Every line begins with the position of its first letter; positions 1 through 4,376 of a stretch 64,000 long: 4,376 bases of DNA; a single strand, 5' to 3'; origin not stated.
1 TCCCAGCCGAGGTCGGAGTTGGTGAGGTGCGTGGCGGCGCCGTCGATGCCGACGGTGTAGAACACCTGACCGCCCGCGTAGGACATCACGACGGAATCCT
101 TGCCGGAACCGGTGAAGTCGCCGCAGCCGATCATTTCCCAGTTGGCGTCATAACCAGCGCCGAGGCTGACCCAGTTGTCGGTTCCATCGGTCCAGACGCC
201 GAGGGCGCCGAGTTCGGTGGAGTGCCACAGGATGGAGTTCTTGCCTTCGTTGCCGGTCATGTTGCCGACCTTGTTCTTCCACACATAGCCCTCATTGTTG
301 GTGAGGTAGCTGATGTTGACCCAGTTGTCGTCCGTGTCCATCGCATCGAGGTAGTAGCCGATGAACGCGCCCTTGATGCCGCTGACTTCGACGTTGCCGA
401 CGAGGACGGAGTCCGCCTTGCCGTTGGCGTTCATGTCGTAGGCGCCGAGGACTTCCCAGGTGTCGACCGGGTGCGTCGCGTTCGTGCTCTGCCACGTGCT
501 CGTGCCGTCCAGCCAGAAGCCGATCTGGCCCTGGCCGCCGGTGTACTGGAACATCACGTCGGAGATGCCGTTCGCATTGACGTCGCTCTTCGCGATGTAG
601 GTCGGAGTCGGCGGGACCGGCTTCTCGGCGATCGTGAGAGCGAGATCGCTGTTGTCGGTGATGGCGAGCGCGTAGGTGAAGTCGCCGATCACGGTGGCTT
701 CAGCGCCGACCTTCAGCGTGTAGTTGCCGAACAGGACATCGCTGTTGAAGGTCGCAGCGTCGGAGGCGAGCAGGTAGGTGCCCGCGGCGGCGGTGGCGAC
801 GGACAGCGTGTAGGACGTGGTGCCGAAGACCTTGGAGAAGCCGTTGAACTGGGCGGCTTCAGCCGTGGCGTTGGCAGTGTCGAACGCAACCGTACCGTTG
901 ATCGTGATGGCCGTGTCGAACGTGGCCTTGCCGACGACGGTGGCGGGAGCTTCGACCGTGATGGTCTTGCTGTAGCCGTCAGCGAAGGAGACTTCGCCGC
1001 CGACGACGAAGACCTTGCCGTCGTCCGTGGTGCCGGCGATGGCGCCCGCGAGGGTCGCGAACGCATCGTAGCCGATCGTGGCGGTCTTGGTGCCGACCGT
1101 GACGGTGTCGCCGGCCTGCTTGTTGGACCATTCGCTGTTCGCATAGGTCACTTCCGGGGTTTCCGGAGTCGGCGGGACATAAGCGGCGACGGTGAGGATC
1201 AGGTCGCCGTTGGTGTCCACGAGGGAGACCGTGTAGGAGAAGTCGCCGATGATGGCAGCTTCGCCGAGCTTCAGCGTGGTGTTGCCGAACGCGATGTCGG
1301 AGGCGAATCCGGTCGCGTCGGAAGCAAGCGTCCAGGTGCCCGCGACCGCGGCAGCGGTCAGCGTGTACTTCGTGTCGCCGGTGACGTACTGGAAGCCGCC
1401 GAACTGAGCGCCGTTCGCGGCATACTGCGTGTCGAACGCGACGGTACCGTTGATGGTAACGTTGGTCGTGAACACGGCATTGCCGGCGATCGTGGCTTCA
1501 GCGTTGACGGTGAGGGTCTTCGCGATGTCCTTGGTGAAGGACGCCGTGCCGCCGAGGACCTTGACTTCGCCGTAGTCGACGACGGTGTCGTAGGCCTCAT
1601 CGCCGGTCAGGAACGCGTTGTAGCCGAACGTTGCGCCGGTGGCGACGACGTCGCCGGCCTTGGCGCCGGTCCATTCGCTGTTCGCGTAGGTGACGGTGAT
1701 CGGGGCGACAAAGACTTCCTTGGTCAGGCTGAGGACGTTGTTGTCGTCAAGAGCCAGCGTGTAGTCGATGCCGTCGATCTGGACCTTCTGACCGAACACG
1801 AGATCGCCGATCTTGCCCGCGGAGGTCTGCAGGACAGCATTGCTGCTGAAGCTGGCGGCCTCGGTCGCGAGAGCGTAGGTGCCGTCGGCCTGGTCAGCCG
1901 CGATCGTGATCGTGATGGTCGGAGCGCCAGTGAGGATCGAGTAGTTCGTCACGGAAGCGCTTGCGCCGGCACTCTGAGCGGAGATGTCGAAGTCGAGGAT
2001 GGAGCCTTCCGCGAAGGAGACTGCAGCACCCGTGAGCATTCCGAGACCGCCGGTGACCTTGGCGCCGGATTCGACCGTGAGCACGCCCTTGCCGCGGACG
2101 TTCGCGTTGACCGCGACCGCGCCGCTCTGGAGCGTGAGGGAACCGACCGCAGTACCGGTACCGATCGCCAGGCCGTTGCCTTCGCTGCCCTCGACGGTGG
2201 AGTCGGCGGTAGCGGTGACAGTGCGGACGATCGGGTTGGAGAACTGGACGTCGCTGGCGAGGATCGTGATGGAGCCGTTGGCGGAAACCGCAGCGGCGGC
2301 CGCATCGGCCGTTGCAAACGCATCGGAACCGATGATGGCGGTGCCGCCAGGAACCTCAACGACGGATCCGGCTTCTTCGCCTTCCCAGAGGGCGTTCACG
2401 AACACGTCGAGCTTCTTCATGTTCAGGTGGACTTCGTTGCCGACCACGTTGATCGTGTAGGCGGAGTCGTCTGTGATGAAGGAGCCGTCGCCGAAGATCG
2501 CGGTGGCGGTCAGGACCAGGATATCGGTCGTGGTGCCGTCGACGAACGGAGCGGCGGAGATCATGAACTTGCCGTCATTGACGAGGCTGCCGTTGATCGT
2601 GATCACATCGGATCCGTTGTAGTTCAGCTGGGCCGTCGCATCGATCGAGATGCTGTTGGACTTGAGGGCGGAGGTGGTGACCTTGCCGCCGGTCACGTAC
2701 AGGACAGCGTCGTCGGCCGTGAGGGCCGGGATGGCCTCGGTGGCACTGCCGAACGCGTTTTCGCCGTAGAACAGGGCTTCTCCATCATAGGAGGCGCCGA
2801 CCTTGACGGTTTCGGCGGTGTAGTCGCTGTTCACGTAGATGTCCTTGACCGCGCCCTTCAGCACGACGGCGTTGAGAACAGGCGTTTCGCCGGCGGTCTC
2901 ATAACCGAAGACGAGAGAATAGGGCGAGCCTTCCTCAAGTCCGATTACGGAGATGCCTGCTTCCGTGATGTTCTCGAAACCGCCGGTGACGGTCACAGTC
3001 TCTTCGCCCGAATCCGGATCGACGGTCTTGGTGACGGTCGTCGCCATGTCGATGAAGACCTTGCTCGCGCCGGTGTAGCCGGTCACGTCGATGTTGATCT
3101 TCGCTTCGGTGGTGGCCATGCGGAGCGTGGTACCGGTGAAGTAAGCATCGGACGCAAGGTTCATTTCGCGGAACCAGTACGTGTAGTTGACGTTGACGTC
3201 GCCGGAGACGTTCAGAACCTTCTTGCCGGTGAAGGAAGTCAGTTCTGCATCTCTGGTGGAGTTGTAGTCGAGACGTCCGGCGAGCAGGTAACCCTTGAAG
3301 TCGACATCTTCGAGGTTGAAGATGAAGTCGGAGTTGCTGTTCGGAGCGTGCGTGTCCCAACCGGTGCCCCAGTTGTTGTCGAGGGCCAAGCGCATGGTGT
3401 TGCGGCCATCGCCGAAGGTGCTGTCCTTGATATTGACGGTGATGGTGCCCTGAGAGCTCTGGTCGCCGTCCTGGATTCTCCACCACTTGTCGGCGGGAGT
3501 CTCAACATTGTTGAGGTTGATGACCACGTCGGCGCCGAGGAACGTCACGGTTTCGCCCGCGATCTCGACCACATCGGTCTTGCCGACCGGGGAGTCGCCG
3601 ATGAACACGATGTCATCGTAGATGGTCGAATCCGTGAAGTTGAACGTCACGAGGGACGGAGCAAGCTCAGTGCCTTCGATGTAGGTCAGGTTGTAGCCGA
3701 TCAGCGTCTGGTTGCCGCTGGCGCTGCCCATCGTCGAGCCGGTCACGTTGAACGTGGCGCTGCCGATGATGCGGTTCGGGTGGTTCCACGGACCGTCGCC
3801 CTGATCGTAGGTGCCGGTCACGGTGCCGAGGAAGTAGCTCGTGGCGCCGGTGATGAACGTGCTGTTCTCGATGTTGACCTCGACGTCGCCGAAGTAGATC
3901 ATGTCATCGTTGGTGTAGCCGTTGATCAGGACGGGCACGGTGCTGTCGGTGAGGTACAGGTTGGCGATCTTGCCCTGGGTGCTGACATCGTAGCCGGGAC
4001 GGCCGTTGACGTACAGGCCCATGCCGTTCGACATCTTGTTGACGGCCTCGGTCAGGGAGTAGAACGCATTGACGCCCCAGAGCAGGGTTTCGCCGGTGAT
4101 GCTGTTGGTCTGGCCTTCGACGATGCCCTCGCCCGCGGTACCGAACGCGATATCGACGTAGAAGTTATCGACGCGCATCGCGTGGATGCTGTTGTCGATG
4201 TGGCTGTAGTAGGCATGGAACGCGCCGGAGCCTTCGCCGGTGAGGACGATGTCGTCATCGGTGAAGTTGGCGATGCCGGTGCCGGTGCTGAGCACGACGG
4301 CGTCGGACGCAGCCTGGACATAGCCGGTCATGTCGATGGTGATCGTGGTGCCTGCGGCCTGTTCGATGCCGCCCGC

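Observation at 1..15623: Hidden giant minus-strand gene; the three huge plus-strand ORFs are its antisense shadow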

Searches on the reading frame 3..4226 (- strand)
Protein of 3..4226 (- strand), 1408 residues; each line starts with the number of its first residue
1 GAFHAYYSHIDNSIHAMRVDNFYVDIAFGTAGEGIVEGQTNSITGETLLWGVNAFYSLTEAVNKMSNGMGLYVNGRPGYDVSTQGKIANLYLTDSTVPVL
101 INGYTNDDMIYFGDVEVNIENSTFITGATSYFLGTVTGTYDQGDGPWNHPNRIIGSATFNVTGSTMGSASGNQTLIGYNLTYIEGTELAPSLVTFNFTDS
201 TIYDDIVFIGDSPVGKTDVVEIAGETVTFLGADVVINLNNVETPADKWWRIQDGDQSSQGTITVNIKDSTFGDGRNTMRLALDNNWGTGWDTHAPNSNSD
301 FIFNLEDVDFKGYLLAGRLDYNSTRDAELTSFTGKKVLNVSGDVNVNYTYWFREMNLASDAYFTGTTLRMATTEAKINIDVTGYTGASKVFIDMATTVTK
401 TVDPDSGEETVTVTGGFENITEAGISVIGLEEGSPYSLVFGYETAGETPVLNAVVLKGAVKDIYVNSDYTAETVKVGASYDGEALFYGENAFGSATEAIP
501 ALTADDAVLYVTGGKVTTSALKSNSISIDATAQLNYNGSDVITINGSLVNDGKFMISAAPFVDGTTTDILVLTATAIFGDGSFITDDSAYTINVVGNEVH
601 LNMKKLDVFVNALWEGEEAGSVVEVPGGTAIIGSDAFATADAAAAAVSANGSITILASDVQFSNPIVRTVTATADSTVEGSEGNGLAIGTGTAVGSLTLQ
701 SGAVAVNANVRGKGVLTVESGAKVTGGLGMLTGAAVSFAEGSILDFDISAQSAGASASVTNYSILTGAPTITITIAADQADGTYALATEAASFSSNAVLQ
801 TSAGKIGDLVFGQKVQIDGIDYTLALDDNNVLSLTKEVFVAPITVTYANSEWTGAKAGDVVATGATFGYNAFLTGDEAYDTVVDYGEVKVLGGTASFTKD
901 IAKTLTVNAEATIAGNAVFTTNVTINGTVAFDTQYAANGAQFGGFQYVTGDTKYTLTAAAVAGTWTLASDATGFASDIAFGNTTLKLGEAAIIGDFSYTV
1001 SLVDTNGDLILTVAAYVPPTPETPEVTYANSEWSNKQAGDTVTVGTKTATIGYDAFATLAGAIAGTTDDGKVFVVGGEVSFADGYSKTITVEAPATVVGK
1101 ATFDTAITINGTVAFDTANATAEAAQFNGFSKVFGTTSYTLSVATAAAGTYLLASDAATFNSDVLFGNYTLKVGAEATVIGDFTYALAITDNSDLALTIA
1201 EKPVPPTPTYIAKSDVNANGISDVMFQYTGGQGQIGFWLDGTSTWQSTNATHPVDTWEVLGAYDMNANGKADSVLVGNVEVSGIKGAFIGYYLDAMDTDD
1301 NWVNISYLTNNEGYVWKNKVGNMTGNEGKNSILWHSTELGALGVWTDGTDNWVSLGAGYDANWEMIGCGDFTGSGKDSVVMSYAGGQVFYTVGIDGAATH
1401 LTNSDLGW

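Call 17: find_homologous_proteins(query=window:3-4226:-, max_evalue=0.001)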
Query window:3-4226:- (1408 aa): 3 proteins with E <= 0.001 among 8000 candidates.
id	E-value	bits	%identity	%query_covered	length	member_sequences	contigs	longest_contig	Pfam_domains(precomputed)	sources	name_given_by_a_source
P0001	0.0e+0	1884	57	86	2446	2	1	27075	-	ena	-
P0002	2.5e-244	832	42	93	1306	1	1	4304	PF01839.30,PF13517.13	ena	-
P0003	3.5e-56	209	34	32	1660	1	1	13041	PF16168.12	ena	-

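Call 19: find_encoding_contigs(protein=P0001, flank=10000, max_places=4)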
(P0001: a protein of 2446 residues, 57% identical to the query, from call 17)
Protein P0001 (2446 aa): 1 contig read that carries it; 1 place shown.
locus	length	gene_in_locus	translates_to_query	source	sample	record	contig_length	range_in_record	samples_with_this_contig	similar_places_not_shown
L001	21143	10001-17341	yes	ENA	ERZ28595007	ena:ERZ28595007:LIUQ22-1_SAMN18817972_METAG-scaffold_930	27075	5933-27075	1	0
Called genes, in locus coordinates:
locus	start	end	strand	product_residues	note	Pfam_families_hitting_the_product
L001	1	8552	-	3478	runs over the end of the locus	-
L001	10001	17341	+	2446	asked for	-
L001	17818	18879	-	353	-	PF01264:Chorismate_synt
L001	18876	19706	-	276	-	PF01817:CM_2, PF01202:SKI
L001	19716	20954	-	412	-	PF18152:DAHP_snth_FXD, PF00793:DAHP_synth_1, PF03102:NeuB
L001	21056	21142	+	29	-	?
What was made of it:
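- A public gene caller chose the equivalent strand at the orthologous locus L001 (call 19).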

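Call 20: find_encoding_contigs(protein=P0002, flank=10000, max_places=4)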
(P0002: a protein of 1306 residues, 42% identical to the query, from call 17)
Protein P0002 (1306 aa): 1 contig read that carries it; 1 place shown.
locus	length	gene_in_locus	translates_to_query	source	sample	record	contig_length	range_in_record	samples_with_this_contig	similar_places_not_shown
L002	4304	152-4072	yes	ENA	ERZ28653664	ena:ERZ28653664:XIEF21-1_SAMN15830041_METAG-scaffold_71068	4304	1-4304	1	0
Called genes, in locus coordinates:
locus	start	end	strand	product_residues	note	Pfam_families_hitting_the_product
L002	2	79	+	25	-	?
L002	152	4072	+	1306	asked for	PF13517:FG-GAP_3 (faint), PF01839:FG-GAP (faint)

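Call 21: find_encoding_contigs(protein=P0003, flank=10000, max_places=4)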
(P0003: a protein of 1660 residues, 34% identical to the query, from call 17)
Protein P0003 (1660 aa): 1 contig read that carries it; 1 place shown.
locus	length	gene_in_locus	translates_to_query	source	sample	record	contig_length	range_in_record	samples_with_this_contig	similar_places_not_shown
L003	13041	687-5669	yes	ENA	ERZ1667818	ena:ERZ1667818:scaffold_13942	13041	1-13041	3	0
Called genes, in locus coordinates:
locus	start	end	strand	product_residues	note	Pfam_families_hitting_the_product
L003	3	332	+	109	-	?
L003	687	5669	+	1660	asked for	PF16168:AIDA (faint)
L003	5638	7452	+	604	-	-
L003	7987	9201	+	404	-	PF00140:Sigma70_r1_2, PF04542:Sigma70_r2, PF04539:Sigma70_r3, PF04545:Sigma70_r4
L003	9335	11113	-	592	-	PF16499:Melibiase_2, PF08305:NPCBM (weak), PF17801:Melibiase_C (weak)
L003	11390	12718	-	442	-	PF13638:PIN_4, PF13401:AAA_22 (faint), PF13604:AAA_30 (faint), PF02562:PhoH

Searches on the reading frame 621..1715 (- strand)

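Call 75: search_protein_families(library=pfam, proteins=[window:621-1715:-], max_evalue=1)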
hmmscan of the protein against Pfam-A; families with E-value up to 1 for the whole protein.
window:621-1715:- (365 aa): 3 families
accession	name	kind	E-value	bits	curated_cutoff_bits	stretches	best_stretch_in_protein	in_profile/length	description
PF04519.19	Bactofilin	-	0.022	15.4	27.9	0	65-94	32-60/98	Polymer-forming cytoskeletal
PF18206.8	Porphyrn_cat_1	-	0.24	12.5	27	0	61-101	62-102/105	Porphyranase beta-sandwich domain 1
PF13410.11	GST_C_2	-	0.33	11.5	24.9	0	93-131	10-47/69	Glutathione S-transferase, C-terminal domain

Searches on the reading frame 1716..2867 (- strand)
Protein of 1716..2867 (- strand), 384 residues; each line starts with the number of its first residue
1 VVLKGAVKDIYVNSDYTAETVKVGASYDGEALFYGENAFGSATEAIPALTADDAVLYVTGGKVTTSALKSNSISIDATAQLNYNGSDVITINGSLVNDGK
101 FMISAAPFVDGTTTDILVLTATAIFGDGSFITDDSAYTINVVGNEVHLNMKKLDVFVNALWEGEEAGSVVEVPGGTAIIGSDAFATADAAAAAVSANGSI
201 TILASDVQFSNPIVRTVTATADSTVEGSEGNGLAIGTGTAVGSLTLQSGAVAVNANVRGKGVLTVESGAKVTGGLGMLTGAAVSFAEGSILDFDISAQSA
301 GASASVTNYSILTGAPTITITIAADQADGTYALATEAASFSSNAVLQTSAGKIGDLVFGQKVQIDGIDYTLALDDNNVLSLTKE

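Call 75: search_protein_families(library=pfam, proteins=[window:1716-2867:-], max_evalue=1)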
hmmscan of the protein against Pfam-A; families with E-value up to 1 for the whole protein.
window:1716-2867:- (384 aa): 2 families
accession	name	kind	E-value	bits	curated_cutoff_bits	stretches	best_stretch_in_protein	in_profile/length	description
PF03829.18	PTSIIA_gutA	-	0.087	13.2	25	0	127-154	52-79/113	PTS system glucitol/sorbitol-specific IIA component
PF01203.25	T2SSN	-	0.17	12.4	29.6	1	167-273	67-172/211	Type II secretion system (T2SS), protein N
